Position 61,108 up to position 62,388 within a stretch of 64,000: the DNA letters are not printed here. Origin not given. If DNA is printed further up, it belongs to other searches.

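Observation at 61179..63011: Intact AbiE-like two-gene module with an unusually long wHTH partner and a palindromic operator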

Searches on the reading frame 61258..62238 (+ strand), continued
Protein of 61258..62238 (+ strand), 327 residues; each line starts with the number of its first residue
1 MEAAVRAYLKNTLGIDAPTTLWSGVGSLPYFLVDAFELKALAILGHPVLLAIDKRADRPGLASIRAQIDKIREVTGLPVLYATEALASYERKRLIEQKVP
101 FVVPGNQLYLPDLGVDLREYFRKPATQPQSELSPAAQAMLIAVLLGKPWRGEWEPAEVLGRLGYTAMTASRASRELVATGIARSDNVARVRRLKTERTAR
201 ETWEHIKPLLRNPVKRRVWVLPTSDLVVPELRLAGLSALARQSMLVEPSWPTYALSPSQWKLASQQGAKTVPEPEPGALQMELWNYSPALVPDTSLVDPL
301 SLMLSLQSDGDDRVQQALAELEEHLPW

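Call 48: search_protein_families(library=pfam, alignment_id=A1, max_evalue=1)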
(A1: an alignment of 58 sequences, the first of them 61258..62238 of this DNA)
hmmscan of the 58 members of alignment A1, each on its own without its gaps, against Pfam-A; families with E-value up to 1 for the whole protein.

A. member 1, window:61258-62238:+ (327 aa): 1 family
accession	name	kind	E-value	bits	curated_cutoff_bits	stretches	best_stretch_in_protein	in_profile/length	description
PF21086.3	ACT_PSP_2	-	0.015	15.8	24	0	42-79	6-42/77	ACT domain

B. families by the number of members that match (of 58 scanned): 34 families (the first 25 are shown)
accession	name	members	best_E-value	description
PF12802.13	MarR_2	35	2.7e-06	MarR family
PF01047.28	MarR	24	1.2e-06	MarR family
PF13545.12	HTH_Crp_2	23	0.00032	Crp-like helix-turn-helix domain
PF00392.27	GntR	13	0.0021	Bacterial regulatory proteins, gntR family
PF13412.12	HTH_24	11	0.0088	Winged helix-turn-helix DNA-binding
PF12840.13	HTH_20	10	0.0044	Helix-turn-helix domain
PF16925.10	TetR_C_13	10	0.017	Tetracyclin repressor-like, C-terminal domain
PF13730.12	HTH_36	10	0.021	Helix-turn-helix domain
PF08279.18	HTH_11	8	0.00011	HTH domain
PF25213.1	HVO_A0261_N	8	0.0049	HVO_A0261 N-terminal domain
PF21086.3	ACT_PSP_2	5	0.015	ACT domain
PF13551.12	HTH_29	3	0.017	Winged helix-turn helix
PF14394.12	DUF4423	3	0.018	Domain of unknown function (DUF4423)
PF24034.1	DUF7343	3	0.041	Domain of unknown function (DUF7343)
PF08222.17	HTH_CodY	2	0.054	CodY helix-turn-helix domain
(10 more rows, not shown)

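Call 57: search_dna_similar(query=L007:7615-8574:+, collection=plasmids, mode=protein, max_rows=40, rows=spread, max_evalue=1e-10)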
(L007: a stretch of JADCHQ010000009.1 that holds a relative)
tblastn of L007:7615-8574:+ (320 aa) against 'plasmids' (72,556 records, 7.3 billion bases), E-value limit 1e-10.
Records with a match: 638; places in all: 723; records where one place covers at least 80% of the query: 93.
Best place of each record, by identity: 60-80% 4; <60% 634.
By first word of the organism name: Enterococcus 497; Rhizobium 34; Sinorhizobium 16; Lactococcus 12; Agrobacterium 8; Bradyrhizobium 6; Lactobacillus 5; Variovorax 4; Deinococcus 4; Streptococcus 4; and 33 more.
By predicted mobility (MOB-suite, as given by PLSDB): conjugative 426; non-mobilizable 167; mobilizable 45.
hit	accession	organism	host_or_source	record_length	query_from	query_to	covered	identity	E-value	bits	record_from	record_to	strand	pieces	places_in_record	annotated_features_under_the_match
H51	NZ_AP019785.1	Methylomagnum ishizawai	-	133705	3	315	98%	69.3%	2e-129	414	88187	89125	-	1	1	nucleotidyl transferase AbiEii/AbiGii toxin family protein | type IV toxin-antitoxin system AbiEi family antitoxin ...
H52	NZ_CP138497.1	Variovorax boronicumulans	Legume root,PacBio whole genome assembly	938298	1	308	96%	49.7%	3e-77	263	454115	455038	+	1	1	nucleotidyl transferase AbiEii/AbiGii toxin family protein | AbiEi antitoxin N-terminal domain-containing protein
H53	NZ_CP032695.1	Rhizobium jaguaris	Calliandra grandiflora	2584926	19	299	88%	53.4%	4e-74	254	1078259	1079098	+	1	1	none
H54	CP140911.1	Sinorhizobium medicae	Medicago lupulina,whole organism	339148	1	315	98%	44.7%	3e-58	209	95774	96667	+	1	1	nucleotidyl transferase AbiEii/AbiGii toxin family protein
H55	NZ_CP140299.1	Sinorhizobium kummerowiae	Kummerowia stipulacea,Pure culture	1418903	47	312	83%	48.3%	3e-63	223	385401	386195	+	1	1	none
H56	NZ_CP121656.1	Rhizobium sp. CB3171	Calliandra calothyrsus,cell culture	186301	19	308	91%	38.0%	6e-51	187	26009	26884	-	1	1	nucleotidyl transferase AbiEii/AbiGii toxin family protein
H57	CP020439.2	Streptococcus equinus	Homo sapiens,blood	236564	40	302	77%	30.8%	2e-17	115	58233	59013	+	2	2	none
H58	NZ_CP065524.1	Enterococcus faecium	Homo sapiens,pleural fluid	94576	41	240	63%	32.8%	3e-16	111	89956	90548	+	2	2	none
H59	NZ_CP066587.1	Enterococcus faecium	Homo sapiens,cell culture,rectal swab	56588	41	240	63%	32.7%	5e-22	103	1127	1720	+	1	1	nucleotidyl transferase AbiEii/AbiGii toxin family protein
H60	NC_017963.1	Enterococcus faecium DO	Homo sapiens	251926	41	240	63%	32.2%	2e-21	102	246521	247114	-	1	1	nucleotidyl transferase AbiEii/AbiGii toxin family protein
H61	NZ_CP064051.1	Enterococcus faecium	Homo sapiens,rectal swab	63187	41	240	63%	32.2%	5e-21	100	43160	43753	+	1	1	nucleotidyl transferase AbiEii/AbiGii toxin family protein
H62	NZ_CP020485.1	Enterococcus faecium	Homo sapiens,human,urine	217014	41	240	63%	32.2%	5e-21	100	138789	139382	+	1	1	nucleotidyl transferase AbiEii/AbiGii toxin family protein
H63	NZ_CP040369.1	Enterococcus faecium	Homo sapiens,Pus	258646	41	240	63%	32.2%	5e-21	100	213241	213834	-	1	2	nucleotidyl transferase AbiEii/AbiGii toxin family protein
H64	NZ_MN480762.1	Streptococcus salivarius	-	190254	47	243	62%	31.8%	3e-16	87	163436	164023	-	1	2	nucleotidyl transferase AbiEii/AbiGii toxin family protein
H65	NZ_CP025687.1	Enterococcus faecium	cell culture,Korean adult feces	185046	35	243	65%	28.6%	2e-19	96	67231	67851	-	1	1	nucleotidyl transferase AbiEii/AbiGii toxin family protein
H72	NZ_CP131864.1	Enterococcus faecium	-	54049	41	241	63%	29.6%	2e-21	102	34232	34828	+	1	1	nucleotidyl transferase AbiEii/AbiGii toxin family protein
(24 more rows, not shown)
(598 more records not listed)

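Call 58: get_annotated_region(hit=H51, flank=1300)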
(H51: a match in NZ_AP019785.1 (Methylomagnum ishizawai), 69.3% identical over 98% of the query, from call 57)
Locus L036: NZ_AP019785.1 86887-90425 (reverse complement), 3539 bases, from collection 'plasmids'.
description: Methylomagnum ishizawai strain RS11D-Pr plasmid pRS11DPr2, complete sequence
organism: Methylomagnum ishizawai (NCBI taxid 1760988)
taxonomy: Bacteria; Pseudomonadota; Gammaproteobacteria; Methylococcales; Methylococcaceae; Methylomagnum; Methylomagnum ishizawai
host: -; source: -; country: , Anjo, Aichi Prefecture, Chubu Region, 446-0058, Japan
typing (MOB-suite, as given by PLSDB): non-mobilizable
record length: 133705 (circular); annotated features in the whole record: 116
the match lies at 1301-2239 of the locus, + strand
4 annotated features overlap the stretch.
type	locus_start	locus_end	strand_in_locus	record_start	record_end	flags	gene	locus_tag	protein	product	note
CDS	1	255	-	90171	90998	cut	-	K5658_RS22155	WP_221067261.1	IS5 family transposase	-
CDS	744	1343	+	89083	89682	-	-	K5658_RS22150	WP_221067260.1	type IV toxin-antitoxin system AbiEi family antitoxin domain-containing protein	-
CDS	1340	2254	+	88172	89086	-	-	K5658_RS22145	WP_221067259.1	nucleotidyl transferase AbiEii/AbiGii toxin family protein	-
CDS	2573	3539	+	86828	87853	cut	-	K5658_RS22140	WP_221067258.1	replication protein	-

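Call 59: get_annotated_region(hit=H52, flank=1300)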
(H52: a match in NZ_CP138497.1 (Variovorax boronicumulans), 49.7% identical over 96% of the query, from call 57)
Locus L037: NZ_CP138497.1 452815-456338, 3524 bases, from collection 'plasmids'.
description: Variovorax boronicumulans strain EBFNA2 plasmid unnamed, complete sequence
organism: Variovorax boronicumulans (NCBI taxid 436515)
taxonomy: Bacteria; Pseudomonadota; Betaproteobacteria; Burkholderiales; Comamonadaceae; Variovorax; Variovorax boronicumulans
host: -; source: Legume root,PacBio whole genome assembly; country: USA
typing (MOB-suite, as given by PLSDB): non-mobilizable; mating-pair formation MPF_T
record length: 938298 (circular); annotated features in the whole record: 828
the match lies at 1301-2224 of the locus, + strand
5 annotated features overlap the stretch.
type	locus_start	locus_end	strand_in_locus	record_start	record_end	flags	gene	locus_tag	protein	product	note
CDS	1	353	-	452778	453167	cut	-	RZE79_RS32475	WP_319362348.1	hypothetical protein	-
CDS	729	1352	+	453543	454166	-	-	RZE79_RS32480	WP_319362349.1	AbiEi antitoxin N-terminal domain-containing protein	-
CDS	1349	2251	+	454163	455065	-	-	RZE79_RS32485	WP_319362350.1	nucleotidyl transferase AbiEii/AbiGii toxin family protein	-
CDS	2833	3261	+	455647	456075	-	-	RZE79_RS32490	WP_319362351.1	hypothetical protein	-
CDS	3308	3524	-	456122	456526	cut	-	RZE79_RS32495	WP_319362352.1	hypothetical protein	-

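Call 60: get_annotated_region(hit=H54, flank=1300)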
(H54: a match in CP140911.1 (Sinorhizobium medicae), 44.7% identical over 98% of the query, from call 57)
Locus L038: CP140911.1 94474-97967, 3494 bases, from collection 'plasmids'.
description: Sinorhizobium medicae strain ml29 plasmid pMl4, complete sequence
organism: Sinorhizobium medicae (NCBI taxid 110321)
taxonomy: Bacteria; Pseudomonadota; Alphaproteobacteria; Hyphomicrobiales; Rhizobiaceae; Sinorhizobium; Sinorhizobium medicae
host: -; source: Medicago lupulina,whole organism; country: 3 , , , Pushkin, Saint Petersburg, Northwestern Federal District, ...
typing (MOB-suite, as given by PLSDB): conjugative; replicon rep_cluster_287; relaxase MOBQ; mating-pair formation MPF_T
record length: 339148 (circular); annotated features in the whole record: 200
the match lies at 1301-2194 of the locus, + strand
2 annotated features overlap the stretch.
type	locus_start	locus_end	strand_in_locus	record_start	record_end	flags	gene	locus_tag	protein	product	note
CDS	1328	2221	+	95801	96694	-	-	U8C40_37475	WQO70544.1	nucleotidyl transferase AbiEii/AbiGii toxin family protein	-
CDS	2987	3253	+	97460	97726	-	-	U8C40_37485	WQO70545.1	hypothetical protein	-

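Call 61: get_annotated_region(hit=H56, flank=1300)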
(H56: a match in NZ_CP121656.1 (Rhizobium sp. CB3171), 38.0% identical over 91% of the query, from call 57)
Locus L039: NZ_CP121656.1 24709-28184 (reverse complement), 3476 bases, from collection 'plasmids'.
description: Rhizobium sp. CB3171 plasmid pCB3171_4, complete sequence
organism: Rhizobium sp. CB3171 (NCBI taxid 3039157)
taxonomy: Bacteria; Pseudomonadota; Alphaproteobacteria; Hyphomicrobiales; Rhizobiaceae; Rhizobium; Rhizobium sp. CB3171
host: -; source: Calliandra calothyrsus,cell culture; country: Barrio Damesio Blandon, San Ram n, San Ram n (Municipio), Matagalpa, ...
typing (MOB-suite, as given by PLSDB): conjugative; relaxase MOBP; mating-pair formation MPF_T
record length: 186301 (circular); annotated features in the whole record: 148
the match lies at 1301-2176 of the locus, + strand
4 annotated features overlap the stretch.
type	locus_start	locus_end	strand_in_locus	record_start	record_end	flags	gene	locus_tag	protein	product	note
CDS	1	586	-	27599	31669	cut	-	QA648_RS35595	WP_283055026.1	helix-turn-helix transcriptional regulator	-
CDS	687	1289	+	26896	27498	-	-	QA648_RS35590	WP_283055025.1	type IV toxin-antitoxin system AbiEi family antitoxin domain-containing protein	-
CDS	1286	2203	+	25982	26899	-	-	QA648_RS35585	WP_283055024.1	nucleotidyl transferase AbiEii/AbiGii toxin family protein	-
CDS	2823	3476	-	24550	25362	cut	istB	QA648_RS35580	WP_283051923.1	IS21-like element helper ATPase IstB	-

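Call 62: get_annotated_region(hit=H59, flank=1300)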
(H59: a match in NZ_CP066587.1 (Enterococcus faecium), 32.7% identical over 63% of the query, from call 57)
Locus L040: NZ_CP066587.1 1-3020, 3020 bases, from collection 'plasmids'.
description: Enterococcus faecium strain Dallas 103 plasmid p103_56kb, complete sequence
organism: Enterococcus faecium (NCBI taxid 1352)
taxonomy: Bacteria; Bacillota; Bacilli; Lactobacillales; Enterococcaceae; Enterococcus; Enterococcus faecium
host: -; source: Homo sapiens,cell culture,rectal swab; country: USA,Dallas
typing (MOB-suite, as given by PLSDB): conjugative; replicon rep_cluster_889; relaxase MOBP; mating-pair formation MPF_T
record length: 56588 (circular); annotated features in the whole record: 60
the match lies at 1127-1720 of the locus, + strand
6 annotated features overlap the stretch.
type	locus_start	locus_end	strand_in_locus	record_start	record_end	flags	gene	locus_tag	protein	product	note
CDS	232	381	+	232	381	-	-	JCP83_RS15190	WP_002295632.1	hypothetical protein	-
CDS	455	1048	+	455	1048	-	-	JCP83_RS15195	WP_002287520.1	type IV toxin-antitoxin system AbiEi family antitoxin domain-containing protein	-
CDS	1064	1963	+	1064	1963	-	-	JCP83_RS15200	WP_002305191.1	nucleotidyl transferase AbiEii/AbiGii toxin family protein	-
CDS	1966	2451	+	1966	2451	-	ssb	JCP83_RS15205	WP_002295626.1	single-stranded DNA-binding protein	GO:0006310 - DNA recombination [Evidence IEA]; GO:0006281 - DNA repair [Evidence IEA]; GO:0006260 - DNA replication ...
CDS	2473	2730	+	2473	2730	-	-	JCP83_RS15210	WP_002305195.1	hypothetical protein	-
CDS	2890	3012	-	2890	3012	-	-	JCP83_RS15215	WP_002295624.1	putative holin-like toxin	-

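Call 63: get_annotated_region(hit=H64, flank=1300)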
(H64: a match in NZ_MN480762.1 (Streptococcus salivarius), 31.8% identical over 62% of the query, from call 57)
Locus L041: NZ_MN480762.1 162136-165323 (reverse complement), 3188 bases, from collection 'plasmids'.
description: Streptococcus salivarius strain NU10 plasmid pSsal-NU10, complete sequence
organism: Streptococcus salivarius (NCBI taxid 1304)
taxonomy: Bacteria; Bacillota; Bacilli; Lactobacillales; Streptococcaceae; Streptococcus; Streptococcus salivarius
host: -; source: -; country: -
typing (MOB-suite, as given by PLSDB): non-mobilizable; replicon rep_cluster_199
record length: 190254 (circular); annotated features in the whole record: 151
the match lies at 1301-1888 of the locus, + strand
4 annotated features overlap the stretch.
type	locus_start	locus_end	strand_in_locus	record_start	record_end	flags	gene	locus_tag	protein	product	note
CDS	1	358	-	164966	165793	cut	-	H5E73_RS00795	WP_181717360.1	ABC transporter ATP-binding protein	-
CDS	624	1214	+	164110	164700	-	-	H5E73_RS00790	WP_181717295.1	type IV toxin-antitoxin system AbiEi family antitoxin domain-containing protein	-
CDS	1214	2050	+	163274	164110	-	-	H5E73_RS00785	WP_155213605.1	nucleotidyl transferase AbiEii/AbiGii toxin family protein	-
CDS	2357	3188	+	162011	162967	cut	-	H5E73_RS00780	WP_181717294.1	hypothetical protein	-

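Call 64: get_annotated_region(hit=H65, flank=1300)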
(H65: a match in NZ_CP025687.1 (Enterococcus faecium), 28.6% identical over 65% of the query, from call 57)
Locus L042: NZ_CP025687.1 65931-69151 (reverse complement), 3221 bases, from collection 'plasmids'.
description: Enterococcus faecium strain CBA7134 plasmid pCBA710401, complete sequence
organism: Enterococcus faecium (NCBI taxid 1352)
taxonomy: Bacteria; Bacillota; Bacilli; Lactobacillales; Enterococcaceae; Enterococcus; Enterococcus faecium
host: -; source: cell culture,Korean adult feces; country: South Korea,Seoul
typing (MOB-suite, as given by PLSDB): conjugative; replicon Inc18,rep_cluster_893; relaxase MOBP; mating-pair formation MPF_T
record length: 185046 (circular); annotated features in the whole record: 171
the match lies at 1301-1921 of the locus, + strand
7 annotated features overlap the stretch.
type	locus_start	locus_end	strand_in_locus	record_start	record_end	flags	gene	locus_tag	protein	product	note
CDS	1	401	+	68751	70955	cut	topB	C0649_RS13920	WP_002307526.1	type IA DNA topoisomerase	GO:0006265 - DNA topological change [Evidence IEA]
CDS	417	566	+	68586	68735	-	-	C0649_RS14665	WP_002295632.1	hypothetical protein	-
CDS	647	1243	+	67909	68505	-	-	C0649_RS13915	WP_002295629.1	type IV toxin-antitoxin system AbiEi family antitoxin domain-containing protein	-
CDS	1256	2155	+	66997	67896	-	-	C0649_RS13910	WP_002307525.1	nucleotidyl transferase AbiEii/AbiGii toxin family protein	-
CDS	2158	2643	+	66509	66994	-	ssb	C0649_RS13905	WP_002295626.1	single-stranded DNA-binding protein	GO:0006310 - DNA recombination [Evidence IEA]; GO:0006281 - DNA repair [Evidence IEA]; GO:0006260 - DNA replication ...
CDS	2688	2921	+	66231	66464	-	-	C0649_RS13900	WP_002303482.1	hypothetical protein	-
CDS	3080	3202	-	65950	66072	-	-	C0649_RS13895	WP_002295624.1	putative holin-like toxin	-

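Call 65: get_annotated_region(hit=H72, flank=1300)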
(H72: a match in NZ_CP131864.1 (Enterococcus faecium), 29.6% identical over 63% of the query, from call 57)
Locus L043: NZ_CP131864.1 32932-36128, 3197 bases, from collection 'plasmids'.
description: Enterococcus faecium strain 2010C10-174 plasmid p2010C10-174-3, complete sequence
organism: Enterococcus faecium (NCBI taxid 1352)
taxonomy: Bacteria; Bacillota; Bacilli; Lactobacillales; Enterococcaceae; Enterococcus; Enterococcus faecium
host: -; source: -; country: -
typing (MOB-suite, as given by PLSDB): non-mobilizable; replicon rep_cluster_889
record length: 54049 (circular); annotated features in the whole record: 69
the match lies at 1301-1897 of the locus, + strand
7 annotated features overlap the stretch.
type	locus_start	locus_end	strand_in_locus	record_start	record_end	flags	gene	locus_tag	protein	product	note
CDS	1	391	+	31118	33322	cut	-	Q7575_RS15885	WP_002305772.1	type IA DNA topoisomerase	GO:0006265 - DNA topological change [Evidence IEA]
CDS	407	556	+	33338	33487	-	-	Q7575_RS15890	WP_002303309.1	hypothetical protein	-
CDS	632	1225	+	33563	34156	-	-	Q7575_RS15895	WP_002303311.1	type IV toxin-antitoxin system AbiEi family antitoxin domain-containing protein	-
CDS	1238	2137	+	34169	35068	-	-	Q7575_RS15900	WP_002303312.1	nucleotidyl transferase AbiEii/AbiGii toxin family protein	-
CDS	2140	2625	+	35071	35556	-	ssb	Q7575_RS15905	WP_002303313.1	single-stranded DNA-binding protein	GO:0006310 - DNA recombination [Evidence IEA]; GO:0006281 - DNA repair [Evidence IEA]; GO:0006260 - DNA replication ...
CDS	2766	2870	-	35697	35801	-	-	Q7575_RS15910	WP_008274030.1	putative holin-like toxin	-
CDS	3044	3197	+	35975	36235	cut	-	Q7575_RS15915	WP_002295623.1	hypothetical protein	-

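Call 74: fold_search(model_id=the predicted structure, library=viral)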
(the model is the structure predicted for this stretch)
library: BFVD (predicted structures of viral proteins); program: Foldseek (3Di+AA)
matches with E <= 10: 1242; with E <= 0.001: 1
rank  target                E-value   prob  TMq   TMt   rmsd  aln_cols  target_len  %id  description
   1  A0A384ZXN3            6.8e-05  1.00  0.29  0.59   4.1       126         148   16  Uncharacterized protein [Dickeya phage vB_DsoM_JA29]
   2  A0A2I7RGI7            5.5e-03  1.00  0.18  0.25   7.7        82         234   22  (no name in the UniProt tables at hand)
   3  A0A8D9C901            6.2e-03  0.69  0.19  0.26  18.2       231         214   10  Gp1.5 [uncultured marine phage]
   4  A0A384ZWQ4            1.1e-02  1.00  0.26  0.68   4.0       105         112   17  Uncharacterized protein [Dickeya phage vB_DsoM_JA13]
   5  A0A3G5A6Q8            1.6e-02  0.97  0.22  0.22   5.5       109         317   15  Uncharacterized protein [Hyperionvirus sp.]
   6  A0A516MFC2            1.7e-02  0.60  0.15  0.36  14.6       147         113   17  (no name in the UniProt tables at hand)
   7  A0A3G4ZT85            2.4e-02  0.96  0.21  0.29   5.8       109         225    9  Uncharacterized protein [Edafosvirus sp.]
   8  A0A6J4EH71            2.8e-02  0.41  0.19  0.24  17.8       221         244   11  (no name in the UniProt tables at hand)
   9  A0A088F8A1            3.2e-02  0.96  0.23  0.45   5.0       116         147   11  (no name in the UniProt tables at hand)
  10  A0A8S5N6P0            3.4e-02  0.99  0.19  0.24   3.7        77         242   21  Helix-turn-helix domain protein [Myoviridae sp. ctsip2]
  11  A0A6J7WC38            4.9e-02  0.87  0.17  0.22  11.7       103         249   18  Uncharacterized protein [uncultured Caudovirales phage]
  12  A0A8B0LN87            4.9e-02  0.84  0.22  0.41   8.1       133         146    5  Uncharacterized protein [uncultured archaeal virus]
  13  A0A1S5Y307            6.3e-02  0.99  0.20  0.62   3.5        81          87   21  Uncharacterized protein [uncultured archaeal virus]
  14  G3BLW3                6.3e-02  0.92  0.18  0.31  10.7       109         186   13  Uncharacterized protein 98 [Salmonella phage PVPSE1]
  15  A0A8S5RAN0            6.6e-02  0.97  0.18  0.24   4.3        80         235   16  Helix-turn-helix domain protein [virus sp. ctQcs9]
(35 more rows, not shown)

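Call 91: search_protein_representatives(alignment_id=A1)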
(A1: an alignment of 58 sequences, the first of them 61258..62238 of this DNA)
Query: 58 sequences, 327 profile positions. Proteins with E-value up to 0.001 (for the whole library): 3814; up to 1e-10: 2906; up to 1e-30: 1788. The best 150 are listed.
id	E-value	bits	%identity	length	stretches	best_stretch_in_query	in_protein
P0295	1.0e-154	530.9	-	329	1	1-327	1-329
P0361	1.4e-136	471.4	-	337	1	3-327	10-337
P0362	2.1e-136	470.8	-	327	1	1-327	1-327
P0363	2.9e-135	467.0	-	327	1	1-327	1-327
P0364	2.1e-125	434.6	-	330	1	4-327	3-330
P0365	4.7e-125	433.5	-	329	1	1-327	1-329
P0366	7.1e-124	429.6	-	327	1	1-327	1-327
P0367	1.1e-122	425.7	-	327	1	1-327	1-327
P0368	3.9e-122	423.9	-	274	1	54-327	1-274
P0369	6.5e-121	419.9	-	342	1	3-327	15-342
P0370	7.3e-121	419.7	-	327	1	2-327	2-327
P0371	1.2e-120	419.0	-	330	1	3-327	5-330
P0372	2.3e-120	418.1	-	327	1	1-327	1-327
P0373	5.5e-119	413.5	-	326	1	3-327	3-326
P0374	1.3e-118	412.3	-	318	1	6-327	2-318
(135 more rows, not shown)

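Call 92: find_encoding_contigs(protein=P0058, flank=8000, max_places=3)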
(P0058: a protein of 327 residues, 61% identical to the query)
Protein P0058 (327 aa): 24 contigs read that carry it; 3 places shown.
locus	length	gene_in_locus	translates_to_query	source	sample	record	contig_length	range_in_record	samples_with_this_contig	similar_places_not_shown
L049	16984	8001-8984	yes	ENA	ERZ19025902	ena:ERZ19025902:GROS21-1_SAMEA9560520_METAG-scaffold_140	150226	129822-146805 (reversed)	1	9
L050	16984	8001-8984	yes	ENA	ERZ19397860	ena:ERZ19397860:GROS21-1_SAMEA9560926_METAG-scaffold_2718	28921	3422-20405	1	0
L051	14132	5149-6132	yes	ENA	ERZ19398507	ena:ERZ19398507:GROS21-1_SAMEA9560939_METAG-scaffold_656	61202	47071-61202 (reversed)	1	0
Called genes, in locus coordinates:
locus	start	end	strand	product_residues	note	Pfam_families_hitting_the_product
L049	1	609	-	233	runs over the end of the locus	PF01618:MotA_ExbB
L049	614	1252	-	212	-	PF03544:TonB_C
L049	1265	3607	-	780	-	PF07715:Plug, PF00593:TonB_dep_Rec_b-barrel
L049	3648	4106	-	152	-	PF04314:LpqE-like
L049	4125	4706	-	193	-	PF00578:AhpC-TSA, PF02630:SCO1-SenC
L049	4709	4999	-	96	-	-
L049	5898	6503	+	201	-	PF04955:HupE_UreJ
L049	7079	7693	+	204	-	PF13338:AbiEi_4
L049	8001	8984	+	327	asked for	-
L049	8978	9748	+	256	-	-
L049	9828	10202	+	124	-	PF00126:HTH_1 (weak)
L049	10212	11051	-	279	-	PF01980:TrmO_N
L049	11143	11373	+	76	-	-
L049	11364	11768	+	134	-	-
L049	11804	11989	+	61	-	-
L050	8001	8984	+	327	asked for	-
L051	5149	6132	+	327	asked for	-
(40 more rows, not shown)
